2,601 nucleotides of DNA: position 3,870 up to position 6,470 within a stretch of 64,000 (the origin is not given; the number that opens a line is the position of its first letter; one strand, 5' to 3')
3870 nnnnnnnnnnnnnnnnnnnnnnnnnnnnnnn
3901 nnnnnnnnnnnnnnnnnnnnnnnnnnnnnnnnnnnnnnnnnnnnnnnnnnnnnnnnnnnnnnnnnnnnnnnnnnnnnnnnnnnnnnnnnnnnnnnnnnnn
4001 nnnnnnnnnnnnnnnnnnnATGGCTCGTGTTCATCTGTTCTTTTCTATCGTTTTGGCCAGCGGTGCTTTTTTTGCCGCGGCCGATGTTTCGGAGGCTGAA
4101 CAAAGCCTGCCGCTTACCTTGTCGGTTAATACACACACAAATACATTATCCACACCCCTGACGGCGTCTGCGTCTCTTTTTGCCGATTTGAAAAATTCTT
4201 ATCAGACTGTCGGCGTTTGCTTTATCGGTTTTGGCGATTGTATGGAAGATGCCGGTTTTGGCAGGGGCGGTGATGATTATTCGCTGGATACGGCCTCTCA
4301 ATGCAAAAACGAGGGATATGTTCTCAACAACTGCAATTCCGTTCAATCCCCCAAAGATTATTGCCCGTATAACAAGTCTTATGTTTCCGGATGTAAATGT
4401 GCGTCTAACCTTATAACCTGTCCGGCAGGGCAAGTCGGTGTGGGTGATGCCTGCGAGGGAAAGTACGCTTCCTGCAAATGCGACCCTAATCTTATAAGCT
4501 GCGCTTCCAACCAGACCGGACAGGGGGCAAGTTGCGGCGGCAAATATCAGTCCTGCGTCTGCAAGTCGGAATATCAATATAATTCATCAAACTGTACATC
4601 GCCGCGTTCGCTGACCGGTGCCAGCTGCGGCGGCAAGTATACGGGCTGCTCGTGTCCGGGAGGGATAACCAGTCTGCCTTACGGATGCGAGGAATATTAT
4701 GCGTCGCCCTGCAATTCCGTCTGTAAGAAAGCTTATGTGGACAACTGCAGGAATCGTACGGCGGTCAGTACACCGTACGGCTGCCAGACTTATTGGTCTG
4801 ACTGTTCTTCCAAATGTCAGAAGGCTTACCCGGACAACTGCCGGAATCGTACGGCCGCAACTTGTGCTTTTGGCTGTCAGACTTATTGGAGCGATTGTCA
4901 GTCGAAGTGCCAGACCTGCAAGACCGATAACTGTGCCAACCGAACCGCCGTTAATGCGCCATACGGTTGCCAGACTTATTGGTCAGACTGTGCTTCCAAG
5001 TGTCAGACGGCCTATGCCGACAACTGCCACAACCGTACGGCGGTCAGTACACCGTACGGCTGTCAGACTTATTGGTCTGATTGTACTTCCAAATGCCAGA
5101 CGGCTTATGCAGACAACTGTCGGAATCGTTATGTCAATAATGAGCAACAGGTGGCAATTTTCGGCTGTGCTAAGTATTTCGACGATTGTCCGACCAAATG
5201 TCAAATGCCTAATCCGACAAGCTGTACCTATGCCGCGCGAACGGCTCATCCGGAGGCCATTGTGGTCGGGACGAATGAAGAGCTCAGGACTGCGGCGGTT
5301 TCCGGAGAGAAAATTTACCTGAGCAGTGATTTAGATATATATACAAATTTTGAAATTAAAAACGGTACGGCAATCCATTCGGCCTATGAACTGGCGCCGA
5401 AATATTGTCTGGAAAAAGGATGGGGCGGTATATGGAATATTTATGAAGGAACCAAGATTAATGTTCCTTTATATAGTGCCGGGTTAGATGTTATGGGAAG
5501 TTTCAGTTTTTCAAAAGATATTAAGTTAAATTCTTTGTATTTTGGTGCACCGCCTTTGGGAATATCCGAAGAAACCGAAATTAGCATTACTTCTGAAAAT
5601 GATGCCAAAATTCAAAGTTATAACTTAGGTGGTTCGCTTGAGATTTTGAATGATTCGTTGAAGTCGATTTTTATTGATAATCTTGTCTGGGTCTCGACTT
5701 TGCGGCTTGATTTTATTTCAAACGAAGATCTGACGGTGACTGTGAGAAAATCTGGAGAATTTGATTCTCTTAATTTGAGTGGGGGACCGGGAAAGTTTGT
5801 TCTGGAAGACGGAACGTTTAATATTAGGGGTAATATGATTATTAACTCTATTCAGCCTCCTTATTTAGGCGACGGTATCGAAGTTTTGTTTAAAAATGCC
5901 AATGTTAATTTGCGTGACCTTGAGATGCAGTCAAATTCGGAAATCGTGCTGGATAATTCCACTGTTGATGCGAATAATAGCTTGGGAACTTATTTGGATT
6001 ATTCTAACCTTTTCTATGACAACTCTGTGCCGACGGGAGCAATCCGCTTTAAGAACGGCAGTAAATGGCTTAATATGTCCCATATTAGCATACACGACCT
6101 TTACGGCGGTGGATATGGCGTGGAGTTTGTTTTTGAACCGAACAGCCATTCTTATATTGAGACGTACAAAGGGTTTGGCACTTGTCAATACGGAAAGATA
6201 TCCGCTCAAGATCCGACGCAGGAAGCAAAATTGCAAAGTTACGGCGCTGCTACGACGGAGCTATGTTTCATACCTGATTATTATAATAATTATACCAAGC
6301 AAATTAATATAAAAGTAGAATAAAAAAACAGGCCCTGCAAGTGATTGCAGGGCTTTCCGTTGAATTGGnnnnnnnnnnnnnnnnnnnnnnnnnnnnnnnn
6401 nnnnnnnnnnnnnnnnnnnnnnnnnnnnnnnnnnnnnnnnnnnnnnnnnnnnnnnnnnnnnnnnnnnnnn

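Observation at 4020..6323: Secreted 767-aa protein built from two novel cysteine-rich repeat types plus a Cys-free C-terminal domain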

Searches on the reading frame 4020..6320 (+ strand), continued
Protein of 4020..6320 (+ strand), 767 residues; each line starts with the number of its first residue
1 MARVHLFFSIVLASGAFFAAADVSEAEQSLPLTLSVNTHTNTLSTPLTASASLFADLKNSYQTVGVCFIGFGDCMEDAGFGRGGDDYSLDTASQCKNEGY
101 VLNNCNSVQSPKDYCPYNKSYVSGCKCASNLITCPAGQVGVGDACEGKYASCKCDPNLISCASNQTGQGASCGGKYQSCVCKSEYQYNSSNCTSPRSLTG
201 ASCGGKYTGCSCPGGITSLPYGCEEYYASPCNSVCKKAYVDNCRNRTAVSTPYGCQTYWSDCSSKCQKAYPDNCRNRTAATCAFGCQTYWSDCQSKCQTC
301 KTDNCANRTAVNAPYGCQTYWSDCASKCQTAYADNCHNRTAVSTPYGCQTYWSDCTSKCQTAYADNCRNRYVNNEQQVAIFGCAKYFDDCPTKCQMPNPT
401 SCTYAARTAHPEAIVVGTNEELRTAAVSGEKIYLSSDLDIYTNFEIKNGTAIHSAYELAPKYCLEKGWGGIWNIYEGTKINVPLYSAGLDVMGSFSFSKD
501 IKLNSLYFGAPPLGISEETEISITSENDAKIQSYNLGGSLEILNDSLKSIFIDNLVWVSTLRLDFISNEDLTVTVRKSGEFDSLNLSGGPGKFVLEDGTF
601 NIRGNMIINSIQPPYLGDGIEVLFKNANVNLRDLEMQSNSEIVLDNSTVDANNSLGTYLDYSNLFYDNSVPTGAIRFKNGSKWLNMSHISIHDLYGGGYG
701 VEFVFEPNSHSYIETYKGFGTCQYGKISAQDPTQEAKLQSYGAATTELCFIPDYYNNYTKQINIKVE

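Call 59: fold_search(model_id=the predicted structure, library=pdb)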
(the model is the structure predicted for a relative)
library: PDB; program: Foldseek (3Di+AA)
matches with E <= 10: 164; with E <= 0.001: 0
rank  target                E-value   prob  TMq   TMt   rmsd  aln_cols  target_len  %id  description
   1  7o78_A                1.9e-01  0.51  0.18  0.27  14.1       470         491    9  Structure of the PL6 family chondroitinase B from Pseudopedobacter saltans, Pedsa3807 (released 2021-07-28)
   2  2vfm                  2.1e-01  0.21  0.16  0.20  15.5       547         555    8  Low Temperature Structure of P22 Tailspike Protein Fragment (109-666) (released 2008-12-16)
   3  1wxr                  2.3e-01  0.10  0.11  0.09  16.4       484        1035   12  Crystal structure of Heme Binding protein, an autotransporter hemoglobine protease from pathogenic Escherichia coli (released 2005-03-01)
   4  7kob                  2.3e-01  0.09  0.09  0.15  15.4       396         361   10  Crystal structure of antigen 43b from Escherichia coli CFT073 (released 2022-03-09)
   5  6f7k_B                2.8e-01  0.21  0.16  0.21  15.2       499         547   12  Crystal structure of Dettilon tailspike protein (gp208) (released 2018-12-19)
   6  2xc1_A                3.2e-01  0.15  0.15  0.17  15.4       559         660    9  Full-length Tailspike Protein Mutant Y108W of Bacteriophage P22 (released 2011-05-04)
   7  1tsp                  3.5e-01  0.21  0.17  0.21  15.3       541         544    8  CRYSTAL STRUCTURE OF P22 TAILSPIKE PROTEIN: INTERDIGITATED SUBUNITS IN A THERMOSTABLE TRIMER (released 1995-09-15)
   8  4pey_A                3.8e-01  0.14  0.12  0.15  18.0       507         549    8  Structure of the E502A variant of sacteLam55A from Streptomyces sp. SirexAA-E in complex with laminaritriose (released 2015-03-18)
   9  4mr0_A                5.0e-01  0.16  0.17  0.23  14.3       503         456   12  Crystal structure of PfbA, a surface adhesin of Streptococcus pneumoniae (released 2014-02-05)
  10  1dab                  5.5e-01  0.12  0.13  0.16  14.5       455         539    9  The Structure of Bordetella Pertussis Virulence Factor P.69 Pertactin (released 1999-12-15)
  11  1qq1                  5.5e-01  0.12  0.15  0.19  14.0       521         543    9  TAILSPIKE PROTEIN, MUTANT E359G (released 2000-04-12)
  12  1qa3                  5.8e-01  0.14  0.15  0.20  15.5       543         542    8  TAILSPIKE PROTEIN, MUTANT A334I (released 2000-01-12)
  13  2vfq                  6.3e-01  0.10  0.15  0.18  15.6       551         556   10  Low Temperature Structure of P22 Tailspike Protein Fragment (109-666), Mutant V450A (released 2008-12-16)
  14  5gai_0                7.6e-01  0.12  0.15  0.17  15.7       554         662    9  Probabilistic Structural Models of Mature P22 Bacteriophage Portal, Hub, and Tailspike proteins (released 2016-02-17)
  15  2vfo                  7.6e-01  0.10  0.15  0.19  15.6       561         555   10  Low Temperature Structure of P22 Tailspike Protein Fragment (109-666), Mutant V125L (released 2008-12-16)
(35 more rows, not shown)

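Call 81: find_encoding_contigs(protein=P0131, flank=1500, max_places=1)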
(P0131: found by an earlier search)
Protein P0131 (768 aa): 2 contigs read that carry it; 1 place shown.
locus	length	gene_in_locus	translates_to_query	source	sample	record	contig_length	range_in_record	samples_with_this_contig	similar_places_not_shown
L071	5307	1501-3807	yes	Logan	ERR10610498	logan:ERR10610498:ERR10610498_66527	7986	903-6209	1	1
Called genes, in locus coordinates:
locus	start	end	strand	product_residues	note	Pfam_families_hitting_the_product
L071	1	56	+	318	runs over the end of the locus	?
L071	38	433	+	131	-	PF02410:RsfS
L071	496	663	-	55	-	-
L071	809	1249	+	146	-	PF02590:SPOUT_MTase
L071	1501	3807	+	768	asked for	-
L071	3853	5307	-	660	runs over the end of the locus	PF00270:DEAD (weak), PF04851:ResIII, PF17757:UvrB_inter, PF27431:UvrB_3rd, PF00271:Helicase_C, PF12344:UvrB, PF02151:UVR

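Call 82: find_encoding_contigs(protein=P0129, flank=1500, max_places=1)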
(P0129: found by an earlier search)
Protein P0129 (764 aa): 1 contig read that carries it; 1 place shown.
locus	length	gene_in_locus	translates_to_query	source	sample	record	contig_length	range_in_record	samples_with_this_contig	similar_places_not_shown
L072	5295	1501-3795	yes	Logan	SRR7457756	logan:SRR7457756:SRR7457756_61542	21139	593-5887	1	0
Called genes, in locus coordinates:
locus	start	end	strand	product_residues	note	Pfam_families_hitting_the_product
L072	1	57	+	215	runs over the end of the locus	?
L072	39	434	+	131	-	PF02410:RsfS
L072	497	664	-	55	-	-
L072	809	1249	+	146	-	PF02590:SPOUT_MTase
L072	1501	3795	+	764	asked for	-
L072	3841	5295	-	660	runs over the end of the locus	PF00270:DEAD (weak), PF04851:ResIII, PF17757:UvrB_inter, PF27431:UvrB_3rd, PF00271:Helicase_C, PF12344:UvrB, PF02151:UVR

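Call 83: find_encoding_contigs(protein=P0125, flank=1500, max_places=1)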
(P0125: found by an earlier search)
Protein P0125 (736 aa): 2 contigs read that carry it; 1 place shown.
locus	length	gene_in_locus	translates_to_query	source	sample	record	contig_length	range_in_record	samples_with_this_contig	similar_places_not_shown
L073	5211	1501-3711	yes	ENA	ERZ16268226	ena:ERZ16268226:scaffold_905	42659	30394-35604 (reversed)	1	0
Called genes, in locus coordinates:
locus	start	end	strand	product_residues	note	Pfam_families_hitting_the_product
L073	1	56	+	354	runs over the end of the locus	PF01018:GTP1_OBG, PF00025:Arf (faint), PF01926:MMR_HSR1, PF02421:FeoB_N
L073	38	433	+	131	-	PF02410:RsfS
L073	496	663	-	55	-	-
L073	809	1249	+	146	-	PF02590:SPOUT_MTase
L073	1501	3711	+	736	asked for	-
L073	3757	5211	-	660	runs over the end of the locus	PF00270:DEAD (weak), PF04851:ResIII, PF17757:UvrB_inter, PF27431:UvrB_3rd, PF00271:Helicase_C, PF12344:UvrB, PF02151:UVR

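Call 84: find_encoding_contigs(protein=P0121, flank=1500, max_places=1)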
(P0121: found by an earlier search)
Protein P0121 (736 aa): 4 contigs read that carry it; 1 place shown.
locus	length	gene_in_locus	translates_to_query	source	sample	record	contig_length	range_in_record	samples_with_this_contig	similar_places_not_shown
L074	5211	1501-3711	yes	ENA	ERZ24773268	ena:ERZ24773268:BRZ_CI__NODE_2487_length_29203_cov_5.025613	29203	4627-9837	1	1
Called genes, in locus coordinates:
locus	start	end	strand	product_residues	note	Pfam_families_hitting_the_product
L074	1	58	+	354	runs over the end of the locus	PF01018:GTP1_OBG, PF00025:Arf (faint), PF01926:MMR_HSR1, PF02421:FeoB_N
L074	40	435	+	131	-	PF02410:RsfS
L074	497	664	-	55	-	-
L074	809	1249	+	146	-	PF02590:SPOUT_MTase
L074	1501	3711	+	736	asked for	-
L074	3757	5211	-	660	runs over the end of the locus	PF00270:DEAD (weak), PF04851:ResIII, PF17757:UvrB_inter, PF27431:UvrB_3rd, PF00271:Helicase_C, PF12344:UvrB, PF02151:UVR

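Call 88: search_protein_families(library=phrogs, proteins=[window:4020-6320:+], max_evalue=1)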
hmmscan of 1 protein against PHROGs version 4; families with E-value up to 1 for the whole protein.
window:4020-6320:+ (767 aa): 1 family
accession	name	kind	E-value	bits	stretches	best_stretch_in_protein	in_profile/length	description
phrog_15508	-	unknown function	0.32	12.3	1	677-719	43-85/104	-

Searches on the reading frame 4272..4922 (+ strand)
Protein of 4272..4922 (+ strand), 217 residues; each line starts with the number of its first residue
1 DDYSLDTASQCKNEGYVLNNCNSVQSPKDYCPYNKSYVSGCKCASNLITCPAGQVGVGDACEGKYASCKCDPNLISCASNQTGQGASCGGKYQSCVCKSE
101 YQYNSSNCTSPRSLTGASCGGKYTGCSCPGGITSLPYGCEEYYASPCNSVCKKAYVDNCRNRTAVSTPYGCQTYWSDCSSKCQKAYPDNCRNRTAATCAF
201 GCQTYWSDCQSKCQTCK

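Call 79: search_solved_structures(query=A5, max_evalue=10, show_alignments=2)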
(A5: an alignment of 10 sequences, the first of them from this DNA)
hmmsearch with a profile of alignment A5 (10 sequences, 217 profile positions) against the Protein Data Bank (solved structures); distinct sequences matched with E-value up to 10: 0.

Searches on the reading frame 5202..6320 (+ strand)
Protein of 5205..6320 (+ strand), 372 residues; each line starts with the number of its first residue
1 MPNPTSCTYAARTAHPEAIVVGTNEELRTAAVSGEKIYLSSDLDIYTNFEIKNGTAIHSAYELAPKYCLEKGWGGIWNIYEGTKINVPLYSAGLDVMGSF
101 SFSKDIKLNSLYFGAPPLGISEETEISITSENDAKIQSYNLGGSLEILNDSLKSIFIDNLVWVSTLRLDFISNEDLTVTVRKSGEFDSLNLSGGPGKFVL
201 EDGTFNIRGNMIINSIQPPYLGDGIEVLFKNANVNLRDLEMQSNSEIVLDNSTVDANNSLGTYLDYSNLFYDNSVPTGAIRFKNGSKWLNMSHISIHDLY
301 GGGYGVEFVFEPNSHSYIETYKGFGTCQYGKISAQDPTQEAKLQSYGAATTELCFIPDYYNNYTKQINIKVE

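Call 20: find_homologous_proteins(query=window:5205-6320:+)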
Query window:5205-6320:+: 2472 candidates shared short words with the query, none scored E <= 0.001.

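Call 30: search_protein_representatives(protein=window:5205-6320:+)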
Query: 372 residues. Proteins with E-value up to 0.001 (for the whole library): 4; up to 1e-10: 4; up to 1e-30: 3. The best 4 are listed.
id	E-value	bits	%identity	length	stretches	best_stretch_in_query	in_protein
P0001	5.8e-248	838.2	100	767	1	1-372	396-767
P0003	7.9e-53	196.1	40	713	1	4-370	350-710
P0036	6.9e-31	124.0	35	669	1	3-345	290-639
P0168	2.5e-17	79.3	33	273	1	96-358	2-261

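Call 38: predict_structure(alignment_id=A1)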
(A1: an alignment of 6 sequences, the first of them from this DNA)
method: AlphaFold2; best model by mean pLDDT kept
length: 373 residues; sequences in the alignment: 6
mean_pLDDT: 86.8   pTM: 0.88
mean pLDDT of the five models: 86.8, 86.1, 86.1, 85.9, 85.4
residues with pLDDT >= 90: 221; 70-90: 102; 50-70: 46; < 50: 4
segments of 3 or more residues with pLDDT < 50: none
pLDDT, mean of each block of 10 residues (from residue 1): 76 95 93 92 87 92 95 91 94 90 95 81 84 93 70 93 91 85 95 90 96 77 79 96 93 89 87 78 97 82 78 96 67 94 82 62 79 88
secondary structure, 60 per line:
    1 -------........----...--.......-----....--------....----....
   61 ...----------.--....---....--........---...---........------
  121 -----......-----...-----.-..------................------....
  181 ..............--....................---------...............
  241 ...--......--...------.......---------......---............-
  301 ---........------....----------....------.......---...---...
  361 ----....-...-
elements in order: H8-15 E20-22 H25-31 E37-40 E49-52 E57-60 E77-80 E84-87 E90-97 E101-103 E107-114 E126-131 E137-139 E155-170 E177-194 E197-216 E226-243 E246-251 E254-256 E263-269 E279-284 E288-299 E304-311 E318-321 E332-335 E342-348 E352-354 E365-368 E370-372

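Call 93: fold_search(model_id=the predicted structure, library=pdb)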
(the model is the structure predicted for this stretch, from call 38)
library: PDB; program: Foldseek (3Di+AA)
matches with E <= 10: 175; with E <= 0.001: 0
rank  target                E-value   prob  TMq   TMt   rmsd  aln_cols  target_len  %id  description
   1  2xc1_A                3.1e-02  0.16  0.19  0.14  16.5       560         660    8  Full-length Tailspike Protein Mutant Y108W of Bacteriophage P22 (released 2011-05-04)
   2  1tsp                  3.8e-02  0.23  0.21  0.16  16.5       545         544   10  CRYSTAL STRUCTURE OF P22 TAILSPIKE PROTEIN: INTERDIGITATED SUBUNITS IN A THERMOSTABLE TRIMER (released 1995-09-15)
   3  1qq1                  4.0e-02  0.28  0.24  0.19  15.9       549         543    8  TAILSPIKE PROTEIN, MUTANT E359G (released 2000-04-12)
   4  1qa3                  7.8e-02  0.15  0.21  0.16  16.8       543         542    9  TAILSPIKE PROTEIN, MUTANT A334I (released 2000-01-12)
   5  1tyu_A                9.0e-02  0.16  0.21  0.17  16.3       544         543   10  STRUCTURE OF TAILSPIKE-PROTEIN (released 1997-07-23)
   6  4pey_A                1.0e-01  0.20  0.22  0.16  18.5       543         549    8  Structure of the E502A variant of sacteLam55A from Streptomyces sp. SirexAA-E in complex with laminaritriose (released 2015-03-18)
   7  1clw                  1.3e-01  0.18  0.24  0.19  15.7       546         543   10  TAILSPIKE PROTEIN FROM PHAGE P22, V331A MUTANT (released 1999-11-05)
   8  1qrb                  1.6e-01  0.20  0.25  0.19  16.1       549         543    9  PLASTICITY AND STERIC STRAIN IN A PARALLEL BETA-HELIX: RATIONAL MUTATIONS IN P22 TAILSPIKE PROTEIN (released 2000-04-12)
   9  7kob                  1.7e-01  0.16  0.21  0.21  14.1       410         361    9  Crystal structure of antigen 43b from Escherichia coli CFT073 (released 2022-03-09)
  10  1qa2                  2.0e-01  0.12  0.23  0.18  15.9       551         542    9  TAILSPIKE PROTEIN, MUTANT A334V (released 2000-01-12)
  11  2xc1_B                2.1e-01  0.14  0.24  0.16  15.9       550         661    9  Full-length Tailspike Protein Mutant Y108W of Bacteriophage P22 (released 2011-05-04)
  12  3riq                  2.5e-01  0.10  0.19  0.15  17.4       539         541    8  Siphovirus 9NA tailspike receptor binding domain (released 2012-02-29)
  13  1wxr                  2.5e-01  0.09  0.18  0.11  15.7       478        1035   12  Crystal structure of Heme Binding protein, an autotransporter hemoglobine protease from pathogenic Escherichia coli (released 2005-03-01)
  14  4pex_A                2.8e-01  0.11  0.20  0.15  19.2       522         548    9  Structure of the E502A variant of sacteLam55A from Streptomyces sp. SirexAA-E in complex with glucose (released 2015-03-18)
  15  3th0_A                3.2e-01  0.10  0.23  0.18  14.6       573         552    8  P22 Tailspike complexed with S.Paratyphi O antigen octasaccharide (released 2012-08-29)
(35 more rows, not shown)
